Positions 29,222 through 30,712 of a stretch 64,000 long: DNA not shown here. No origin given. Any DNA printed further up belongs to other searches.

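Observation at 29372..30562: Unassigned 396-aa protein with a Cx8Cx2C cysteine cluster at the distal end of the sulfur-carrier cluster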

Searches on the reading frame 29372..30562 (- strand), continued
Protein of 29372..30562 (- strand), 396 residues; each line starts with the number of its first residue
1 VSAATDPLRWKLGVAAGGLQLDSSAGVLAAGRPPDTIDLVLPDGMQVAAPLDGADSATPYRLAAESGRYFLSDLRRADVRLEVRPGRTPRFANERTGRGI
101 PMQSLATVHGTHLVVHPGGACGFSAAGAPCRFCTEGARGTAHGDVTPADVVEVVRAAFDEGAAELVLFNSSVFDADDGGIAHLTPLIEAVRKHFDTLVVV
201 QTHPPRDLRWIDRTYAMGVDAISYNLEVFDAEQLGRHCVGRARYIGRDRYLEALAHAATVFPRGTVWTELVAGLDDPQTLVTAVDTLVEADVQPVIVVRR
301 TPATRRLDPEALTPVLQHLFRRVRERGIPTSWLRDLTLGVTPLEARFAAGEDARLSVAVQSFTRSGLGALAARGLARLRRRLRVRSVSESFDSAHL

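Call 32: search_protein_families(library=pfam, proteins=[P0146, P0190, P0178, P0195, P0267, P0137, P0145, P0231], max_evalue=0.01)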
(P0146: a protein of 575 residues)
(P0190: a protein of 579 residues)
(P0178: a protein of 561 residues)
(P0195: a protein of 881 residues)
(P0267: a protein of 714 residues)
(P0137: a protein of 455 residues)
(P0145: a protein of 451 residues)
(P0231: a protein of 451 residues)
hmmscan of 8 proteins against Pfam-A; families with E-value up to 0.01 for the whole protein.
P0146 (575 aa): 2 families
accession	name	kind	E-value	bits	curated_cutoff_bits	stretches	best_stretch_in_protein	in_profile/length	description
PF14464.11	Prok-JAB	-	3.5e-20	72.4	25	1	8-140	2-112/114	Prokaryotic homologs of the JAB domain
PF04055.27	Radical_SAM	-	1.6e-07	32.1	29.5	1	290-450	2-152/166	Radical SAM superfamily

P0190 (579 aa): 0 families

P0178 (561 aa): 1 family
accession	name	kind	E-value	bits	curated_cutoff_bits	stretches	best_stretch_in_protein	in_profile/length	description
PF04055.27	Radical_SAM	-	0.00045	20.9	29.5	1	142-251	9-116/166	Radical SAM superfamily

P0195 (881 aa): 3 families
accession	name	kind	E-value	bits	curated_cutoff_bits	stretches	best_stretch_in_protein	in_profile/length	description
PF00939.25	Na_sulph_symp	-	1.3e-59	202.9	27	1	444-876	21-470/472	Sodium:sulfate symporter transmembrane region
PF03600.22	CitMHS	-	9.6e-42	143.7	31.9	2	465-819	2-336/336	Citrate transporter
PF04055.27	Radical_SAM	-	2.1e-07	31.7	29.5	1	138-287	9-151/166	Radical SAM superfamily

P0267 (714 aa): 6 families
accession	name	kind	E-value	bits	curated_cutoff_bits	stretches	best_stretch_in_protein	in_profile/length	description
PF08241.18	Methyltransf_11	-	1.2e-09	39.1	21.2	1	70-185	1-95/95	Methyltransferase domain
PF04055.27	Radical_SAM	-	2.4e-08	34.8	29.5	1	485-614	9-139/166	Radical SAM superfamily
PF13649.12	Methyltransf_25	-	3e-07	31.5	27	1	69-181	1-97/97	Methyltransferase domain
PF13847.12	Methyltransf_31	-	1.4e-06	28.5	27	1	67-201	5-127/145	Methyltransferase domain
PF08242.18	Methyltransf_12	-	4.3e-06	27.8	30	1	70-183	1-98/98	Methyltransferase domain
PF13489.12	Methyltransf_23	-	0.0023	18.1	27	1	57-197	9-124/164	Methyltransferase domain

P0137 (455 aa): 1 family
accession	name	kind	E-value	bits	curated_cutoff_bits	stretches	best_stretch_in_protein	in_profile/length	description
PF04055.27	Radical_SAM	-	0.0037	17.9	29.5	0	192-326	22-150/166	Radical SAM superfamily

P0145 (451 aa): 1 family
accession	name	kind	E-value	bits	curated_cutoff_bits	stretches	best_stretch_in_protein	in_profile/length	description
PF04055.27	Radical_SAM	-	2.3e-05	25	29.5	1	179-325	9-152/166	Radical SAM superfamily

P0231 (451 aa): 0 families

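Call 33: fold_search(model_id=the predicted structure, library=pdb)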
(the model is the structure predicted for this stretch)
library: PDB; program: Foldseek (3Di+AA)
matches with E <= 10: 1263; with E <= 0.001: 43
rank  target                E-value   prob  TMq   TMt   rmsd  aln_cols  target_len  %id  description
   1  8ugo_B                2.9e-06  1.00  0.43  0.54   6.0       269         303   19  Structure of the complex between Human LIAS and H-protein in the presence of 5'-deoxyadenosine (released 2025-07-09)
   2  7pd1_A                4.2e-06  1.00  0.41  0.44   4.7       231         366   15  Crystal structure of the L-tyrosine-bound radical SAM tyrosine lyase ThiH (2-iminoacetate synthase) from Thermosinus c (released 2022-05-11)
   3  7pd2_B                6.2e-06  1.00  0.37  0.40   3.9       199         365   16  Crystal structure of the substrate-free radical SAM tyrosine lyase ThiH (2-iminoacetate synthase) from Thermosinus car (released 2022-05-11)
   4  9c19_A                7.0e-06  1.00  0.42  0.53   4.5       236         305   22  Structure of human LIAS (released 2025-07-09)
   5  7pd1_B                9.4e-06  1.00  0.40  0.43   5.2       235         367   15  Crystal structure of the L-tyrosine-bound radical SAM tyrosine lyase ThiH (2-iminoacetate synthase) from Thermosinus c (released 2022-05-11)
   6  8vcw                  1.3e-05  1.00  0.40  0.47   6.6       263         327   12  X-Ray Crystal Structure of the biotin synthase from B. obeum (released 2024-01-24)
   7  5hr7_A                1.7e-05  1.00  0.37  0.40  12.5       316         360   13  X-ray crystal structure of C118A RlmN from Escherichia coli with cross-linked in vitro transcribed tRNA (released 2016-04-13)
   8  8qmk                  1.9e-05  1.00  0.39  0.43   8.5       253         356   15  Enzymatically-produced complex-B bound TmHydE structure (released 2023-11-22)
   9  4pl1_A                2.5e-05  1.00  0.40  0.46  10.2       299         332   13  X-ray crystal structure of C118A RlmN from Escherichia coli with S-adenosylmethionine (released 2014-05-28)
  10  4rtb                  2.7e-05  1.00  0.37  0.34   4.0       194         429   13  X-ray structure of the FeFe-hydrogenase maturase HydG from Carboxydothermus hydrogenoformans (released 2015-01-28)
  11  4pl2_A                3.4e-05  1.00  0.40  0.44   8.6       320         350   13  X-ray crystal structure of C118A RlmN from Escherichia coli (released 2014-05-28)
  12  5few                  4.0e-05  1.00  0.40  0.45   4.9       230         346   15  HydE from T. maritima in complex with S-adenosyl-L-cysteine (final product) (released 2016-04-06)
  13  7o1o                  5.1e-05  1.00  0.39  0.43   8.7       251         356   14  Complex-B bound [FeFe]-hydrogenase maturase HydE fromT. Maritima (Auxiliary cluster deleted variant) (released 2021-05-26)
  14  3ciw                  5.7e-05  1.00  0.39  0.44   4.9       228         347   14  X-RAY structure of the [FeFe]-hydrogenase maturase HydE from thermotoga maritima (released 2008-04-08)
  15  3cix                  6.0e-05  1.00  0.42  0.47   4.8       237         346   15  X-RAY structure of the [FeFe]-hydrogenase maturase HydE from thermotoga maritima in complex with thiocyanate (released 2008-04-08)
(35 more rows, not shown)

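Call 35: find_encoding_contigs(protein=P0146, flank=10000, max_places=3)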
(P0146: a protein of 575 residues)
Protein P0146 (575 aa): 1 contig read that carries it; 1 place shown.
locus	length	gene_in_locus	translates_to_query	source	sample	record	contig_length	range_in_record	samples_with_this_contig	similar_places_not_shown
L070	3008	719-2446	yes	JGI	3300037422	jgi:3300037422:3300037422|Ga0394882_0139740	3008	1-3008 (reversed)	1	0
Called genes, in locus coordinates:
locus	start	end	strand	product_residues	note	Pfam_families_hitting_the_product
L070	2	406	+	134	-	?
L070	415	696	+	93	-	PF02597:ThiS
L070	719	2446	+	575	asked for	PF14464:Prok-JAB, PF04055:Radical_SAM (weak)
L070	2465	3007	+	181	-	?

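Call 36: find_encoding_contigs(protein=P0195, flank=10000, max_places=3)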
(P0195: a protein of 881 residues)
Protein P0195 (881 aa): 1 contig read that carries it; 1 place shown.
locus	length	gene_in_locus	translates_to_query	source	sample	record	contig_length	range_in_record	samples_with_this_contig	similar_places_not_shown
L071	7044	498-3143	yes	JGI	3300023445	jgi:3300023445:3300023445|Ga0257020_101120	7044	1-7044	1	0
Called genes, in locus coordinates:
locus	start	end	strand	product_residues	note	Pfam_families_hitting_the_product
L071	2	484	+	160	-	?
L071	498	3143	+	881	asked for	PF04055:Radical_SAM (weak), PF00939:Na_sulph_symp, PF03600:CitMHS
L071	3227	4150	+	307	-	PF01507:PAPS_reduct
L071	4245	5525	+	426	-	PF00009:GTP_EFTU, PF01926:MMR_HSR1 (faint), PF03144:GTP_EFTU_D2 (faint), PF22594:GTP-eEF1A_C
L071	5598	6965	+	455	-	PF02881:SRP54_N, PF00448:SRP54, PF13401:AAA_22 (weak), PF13481:AAA_25 (weak), PF01656:CbiA (weak), PF13671:AAA_33 (faint), PF02978:SRP_SPB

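Call 37: find_encoding_contigs(protein=P0119, flank=10000, max_places=2)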
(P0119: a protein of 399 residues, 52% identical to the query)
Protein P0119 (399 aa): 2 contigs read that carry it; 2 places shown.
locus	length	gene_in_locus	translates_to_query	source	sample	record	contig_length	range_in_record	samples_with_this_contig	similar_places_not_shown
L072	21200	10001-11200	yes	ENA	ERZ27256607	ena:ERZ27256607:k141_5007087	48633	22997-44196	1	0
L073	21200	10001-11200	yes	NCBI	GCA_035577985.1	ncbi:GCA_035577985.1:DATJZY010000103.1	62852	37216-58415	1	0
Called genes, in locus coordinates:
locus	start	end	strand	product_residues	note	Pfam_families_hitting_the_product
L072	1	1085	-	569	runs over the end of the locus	PF07969:Amidohydro_3, PF01979:Amidohydro_1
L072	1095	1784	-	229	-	PF01625:PMSR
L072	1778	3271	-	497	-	PF00106:adh_short, PF13561:adh_short_C2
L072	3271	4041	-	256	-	-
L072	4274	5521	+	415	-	PF01699:Na_Ca_ex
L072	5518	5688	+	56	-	-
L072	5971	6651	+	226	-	PF00899:ThiF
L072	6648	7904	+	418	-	PF00291:PALP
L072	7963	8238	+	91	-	PF02597:ThiS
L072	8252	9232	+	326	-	PF00291:PALP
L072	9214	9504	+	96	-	PF09383:NIL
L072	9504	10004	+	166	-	-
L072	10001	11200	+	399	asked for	-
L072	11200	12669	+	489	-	PF00939:Na_sulph_symp, PF03600:CitMHS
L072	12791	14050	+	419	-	PF14306:PUA_2, PF01747:ATP-sulfurylase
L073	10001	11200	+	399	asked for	-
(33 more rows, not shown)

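Call 40: search_solved_structures(query=A2, max_evalue=1, show_alignments=3)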
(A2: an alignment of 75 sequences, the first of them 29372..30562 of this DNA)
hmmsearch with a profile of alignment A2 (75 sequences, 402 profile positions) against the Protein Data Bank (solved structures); distinct sequences matched with E-value up to 1: 0.

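Call 47: search_protein_families(library=pfam, proteins=[L042:11200-12684:+, L041:8883-9713:+, L047:8410-9111:+, L041:10830-12467:+, L042:12853-13281:+, L066:3063-4019:+, L066:951-2009:+, L066:1892-3007:+, L047:12671-13243:+], max_evalue=0.01)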
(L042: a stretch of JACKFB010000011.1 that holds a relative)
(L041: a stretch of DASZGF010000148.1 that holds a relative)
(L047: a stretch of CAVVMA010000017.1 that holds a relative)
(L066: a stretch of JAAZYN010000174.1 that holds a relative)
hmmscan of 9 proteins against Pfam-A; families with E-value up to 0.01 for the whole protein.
L042:11200-12684:+ (495 aa): 2 families
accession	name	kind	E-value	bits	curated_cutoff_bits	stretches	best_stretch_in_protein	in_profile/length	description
PF00939.25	Na_sulph_symp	-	1.1e-55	189.9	27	1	41-493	4-470/472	Sodium:sulfate symporter transmembrane region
PF03600.22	CitMHS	-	2e-37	129.5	31.9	2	79-312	3-213/336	Citrate transporter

L041:8883-9713:+ (277 aa): 4 families
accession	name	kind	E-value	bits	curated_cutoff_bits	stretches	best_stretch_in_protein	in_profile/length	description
PF13419.12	HAD_2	-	9.1e-20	71.9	23.8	1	145-247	76-178/178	Haloacid dehalogenase-like hydrolase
PF00702.32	Hydrolase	-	1.2e-15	58.9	26.4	1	60-241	6-191/191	haloacid dehalogenase-like hydrolase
PF13242.12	Hydrolase_like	-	4.9e-07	30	22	1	204-256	4-57/75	HAD-hyrolase-like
PF12710.13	HAD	-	1.3e-05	26.1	27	1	60-235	3-186/189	haloacid dehalogenase-like hydrolase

L047:8410-9111:+ (234 aa): 1 family
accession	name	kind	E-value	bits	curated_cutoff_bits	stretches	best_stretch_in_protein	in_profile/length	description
PF00899.27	ThiF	-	2.2e-06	27.4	28.1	1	24-72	1-49/238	ThiF family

L041:10830-12467:+ (546 aa): 2 families
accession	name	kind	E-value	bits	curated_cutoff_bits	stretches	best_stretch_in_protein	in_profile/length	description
PF00939.25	Na_sulph_symp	-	2.6e-55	188.7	27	1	92-538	8-470/472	Sodium:sulfate symporter transmembrane region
PF03600.22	CitMHS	-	6.1e-33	114.8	31.9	2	126-339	2-194/336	Citrate transporter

L042:12853-13281:+ (143 aa): 13 families
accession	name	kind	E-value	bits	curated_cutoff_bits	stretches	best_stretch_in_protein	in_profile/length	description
PF11953.13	DUF3470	-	3.9e-15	56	23.2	1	100-139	2-41/42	Domain of unknown function (DUF3470)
PF00037.32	Fer4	-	2.8e-08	33.7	21.1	1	68-88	3-23/24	4Fe-4S binding domain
PF13237.11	Fer4_10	-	8.4e-07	29.3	25.5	1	36-84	3-53/53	4Fe-4S dicluster domain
PF12837.12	Fer4_6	-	1.1e-06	28.7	25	1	67-88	3-24/24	4Fe-4S binding domain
PF12797.12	Fer4_2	-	2.4e-06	27.6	24.5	1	67-85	4-22/22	4Fe-4S binding domain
PF13183.11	Fer4_8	-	4.1e-06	27.7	27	1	71-92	3-24/68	4Fe-4S dicluster domain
PF12838.12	Fer4_7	-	5.1e-06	27.3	27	1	42-87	2-52/52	4Fe-4S dicluster domain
PF13187.11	Fer4_9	-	5.2e-06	26.8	27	1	42-88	2-52/52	4Fe-4S dicluster domain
PF13484.11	Fer4_16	-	5.9e-06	27.4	30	1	72-93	1-23/66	4Fe-4S double cluster binding domain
PF14697.11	Fer4_21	-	7.1e-05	23.3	35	1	35-88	1-57/59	4Fe-4S dicluster domain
PF25160.1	LdpA_Fe-S-bd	-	0.00025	21.2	27.6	1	49-90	8-45/49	LdpA Fe-S cluster-binding domain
PF12800.12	Fer4_4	-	0.0014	19.2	24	1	70-85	1-16/17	4Fe-4S binding domain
PF13534.11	Fer4_17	-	0.0021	19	22.2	1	72-103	1-30/61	4Fe-4S dicluster domain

L066:3063-4019:+ (319 aa): 5 families
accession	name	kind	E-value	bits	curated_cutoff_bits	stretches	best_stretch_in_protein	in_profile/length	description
PF13462.12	Thioredoxin_4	-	1.3e-20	74.6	23.2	1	162-315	3-160/165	Thioredoxin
PF01323.26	DSBA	-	2.2e-20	73.7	25.6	1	175-304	1-176/191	DSBA-like thioredoxin domain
PF13743.12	Thioredoxin_5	-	9e-08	32.5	27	1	239-300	101-163/186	Thioredoxin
PF13098.12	Thioredoxin_2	-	0.0016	19.2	27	1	172-300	5-81/104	Thioredoxin-like domain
PF21248.3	SoFic-like_C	-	0.0088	16.7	27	0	182-210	26-54/76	Protein adenylyltransferase SoFic-like, C-terminal domain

L066:951-2009:+ (353 aa): 0 families

L066:1892-3007:+ (372 aa): 1 family
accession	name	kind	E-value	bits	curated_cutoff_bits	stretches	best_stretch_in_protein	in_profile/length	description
PF03706.18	LPG_synthase_TM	-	1.6e-40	139.9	33.4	1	57-344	3-302/302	Lysylphosphatidylglycerol synthase TM region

L047:12671-13243:+ (191 aa): 20 families
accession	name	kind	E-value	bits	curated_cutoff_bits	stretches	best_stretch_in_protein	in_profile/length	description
PF01583.26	APS_kinase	-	2.7e-63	213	21.1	1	14-160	2-151/152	Adenylylsulphate kinase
PF08433.16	KTI12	-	2.4e-07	31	22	1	19-181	6-140/271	Chromatin associated protein KTI12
PF13671.12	AAA_33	-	9.6e-07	29.6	27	1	18-127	3-115/143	AAA domain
PF03308.22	MeaB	-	5.5e-06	26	23.1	1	17-49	36-68/273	Methylmalonyl Co-A mutase-associated GTPase MeaB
PF13614.12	AAA_31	-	9.3e-06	26.1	27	1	24-81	12-63/177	AAA domain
PF13238.12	AAA_18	-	9.9e-06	26.5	29.4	1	20-131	4-112/128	AAA domain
PF00005.33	ABC_tran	-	1.8e-05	25.8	25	1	11-70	8-56/137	ABC transporter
PF01656.29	CbiA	-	3.1e-05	24.3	25.4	1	23-84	8-68/125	CobQ/CobB/MinD/ParA nucleotide binding domain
PF24883.2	NPHP3_N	-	6.2e-05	23.7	24.8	1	15-45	23-53/164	Nephrocystin 3, N-terminal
PF06414.18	Zeta_toxin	-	0.00047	20.1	22.3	1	21-57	23-58/199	Zeta toxin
PF03266.21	NTPase_1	-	0.00071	19.9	23.9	1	18-69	3-53/168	NTPase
PF10609.15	ParA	-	0.00082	19.3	27.1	1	22-69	12-59/246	NUBPL iron-transfer P-loop NTPase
PF03193.22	RsgA_GTPase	-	0.001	19.3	30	1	14-45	106-137/174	RsgA GTPase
PF01202.28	SKI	-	0.0011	19.5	22.1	1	24-126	2-101/159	Shikimate kinase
PF13207.12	AAA_17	-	0.0012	19.5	27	1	20-74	1-48/136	AAA domain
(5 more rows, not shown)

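Call 65: search_protein_families(library=pfam, proteins=[L042:5133-6560:-, L042:2490-3728:-, L042:3605-4324:-, L042:13582-16017:-, L042:16004-17665:+, L042:2-2071:+, L044:5164-6363:+, L044:3827-4864:-, L044:13139-13603:+, L044:13881-16304:-], max_evalue=0.001)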
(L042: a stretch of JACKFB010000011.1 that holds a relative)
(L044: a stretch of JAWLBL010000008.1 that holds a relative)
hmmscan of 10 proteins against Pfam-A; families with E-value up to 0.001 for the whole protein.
L042:5133-6560:- (475 aa): 1 family
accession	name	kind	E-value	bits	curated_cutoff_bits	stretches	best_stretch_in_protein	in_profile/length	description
PF03706.18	LPG_synthase_TM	-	1.3e-40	140.2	33.4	1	151-439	2-302/302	Lysylphosphatidylglycerol synthase TM region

L042:2490-3728:- (412 aa): 1 family
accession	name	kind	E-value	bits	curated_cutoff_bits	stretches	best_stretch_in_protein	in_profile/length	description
PF04607.23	RelA_SpoT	-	7.4e-05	23.4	27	1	224-348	2-94/113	Region found in RelA / SpoT proteins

L042:3605-4324:- (239 aa): 0 families

L042:13582-16017:- (811 aa): 0 families

L042:16004-17665:+ (553 aa): 0 families

L042:2-2071:+ (689 aa): 6 families
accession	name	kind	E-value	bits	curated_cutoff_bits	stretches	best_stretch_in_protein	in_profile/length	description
PF01134.28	GIDA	-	4.5e-156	520.2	22.1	1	47-440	1-390/391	Glucose inhibited division protein A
PF13932.14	SAM_GIDA_C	-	2e-20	72.8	27.1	1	602-658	1-57/57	tRNA modifying enzyme MnmG/GidA C-terminal helical bundle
PF21680.2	GIDA_C_1st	-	2.7e-17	63.7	24.7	1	502-597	1-95/96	tRNA modifying enzyme MnmG/GidA C-terminal helical domain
PF12831.13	FAD_oxidored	-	6.7e-09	36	27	1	47-240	1-180/416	FAD dependent oxidoreductase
PF01262.27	AlaDh_PNT_C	-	1.9e-05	24.7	23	1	47-81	30-64/214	Alanine dehydrogenase/PNT, C-terminal domain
PF00890.30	FAD_binding_2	-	6.8e-05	22.7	20.4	1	47-76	1-30/414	FAD binding domain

L044:5164-6363:+ (399 aa): 4 families
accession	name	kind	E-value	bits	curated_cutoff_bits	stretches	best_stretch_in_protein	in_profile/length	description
PF13462.12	Thioredoxin_4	-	2.9e-23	83.3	23.2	1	247-392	5-154/165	Thioredoxin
PF01323.26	DSBA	-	3.5e-19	69.8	25.6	1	258-388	1-177/191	DSBA-like thioredoxin domain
PF13743.12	Thioredoxin_5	-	4.4e-07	30.2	27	1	320-383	99-163/186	Thioredoxin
PF13098.12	Thioredoxin_2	-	8.1e-05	23.4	27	1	254-383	4-81/104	Thioredoxin-like domain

L044:3827-4864:- (345 aa): 0 families

L044:13139-13603:+ (154 aa): 11 families
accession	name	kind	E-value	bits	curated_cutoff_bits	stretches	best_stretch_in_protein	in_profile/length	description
PF11953.13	DUF3470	-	4.6e-15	55.7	23.2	1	111-150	2-41/42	Domain of unknown function (DUF3470)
PF00037.32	Fer4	-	2.8e-09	36.8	21.1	1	78-99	2-23/24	4Fe-4S binding domain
PF12797.12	Fer4_2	-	6e-08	32.6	24.5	1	78-96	4-22/22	4Fe-4S binding domain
PF13183.11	Fer4_8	-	2.2e-06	28.5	27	1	82-104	3-25/68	4Fe-4S dicluster domain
PF12837.12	Fer4_6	-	3e-06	27.3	25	1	78-99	3-24/24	4Fe-4S binding domain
PF13484.11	Fer4_16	-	5.1e-06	27.6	30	1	83-116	1-34/66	4Fe-4S double cluster binding domain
PF12838.12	Fer4_7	-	5.4e-06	27.2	27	1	53-98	2-52/52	4Fe-4S dicluster domain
PF13187.11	Fer4_9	-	6.6e-06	26.5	27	1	53-99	2-52/52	4Fe-4S dicluster domain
PF13237.11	Fer4_10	-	7e-06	26.3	25.5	1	47-95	3-53/53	4Fe-4S dicluster domain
PF14697.11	Fer4_21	-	0.00016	22.2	35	1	46-99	1-57/59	4Fe-4S dicluster domain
PF25160.1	LdpA_Fe-S-bd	-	0.00059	20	27.6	1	60-101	8-45/49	LdpA Fe-S cluster-binding domain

L044:13881-16304:- (807 aa): 1 family
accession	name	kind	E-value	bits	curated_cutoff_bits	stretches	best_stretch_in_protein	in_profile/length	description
PF07719.23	TPR_2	-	9.9e-06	25.7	27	0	748-780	2-34/34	Tetratricopeptide repeat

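Call 70: find_encoding_contigs(protein=P0133, flank=8000, max_places=2)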
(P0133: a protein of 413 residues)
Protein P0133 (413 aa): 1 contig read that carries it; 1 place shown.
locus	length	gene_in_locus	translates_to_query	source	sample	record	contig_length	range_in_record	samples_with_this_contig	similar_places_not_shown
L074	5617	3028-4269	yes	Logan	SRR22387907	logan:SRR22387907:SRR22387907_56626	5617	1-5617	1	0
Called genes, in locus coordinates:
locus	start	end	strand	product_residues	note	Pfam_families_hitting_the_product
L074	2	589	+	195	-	?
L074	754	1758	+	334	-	PF00291:PALP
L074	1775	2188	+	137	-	PF01398:JAB (weak), PF14464:Prok-JAB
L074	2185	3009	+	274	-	PF00899:ThiF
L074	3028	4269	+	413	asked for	PF04055:Radical_SAM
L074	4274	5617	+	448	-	?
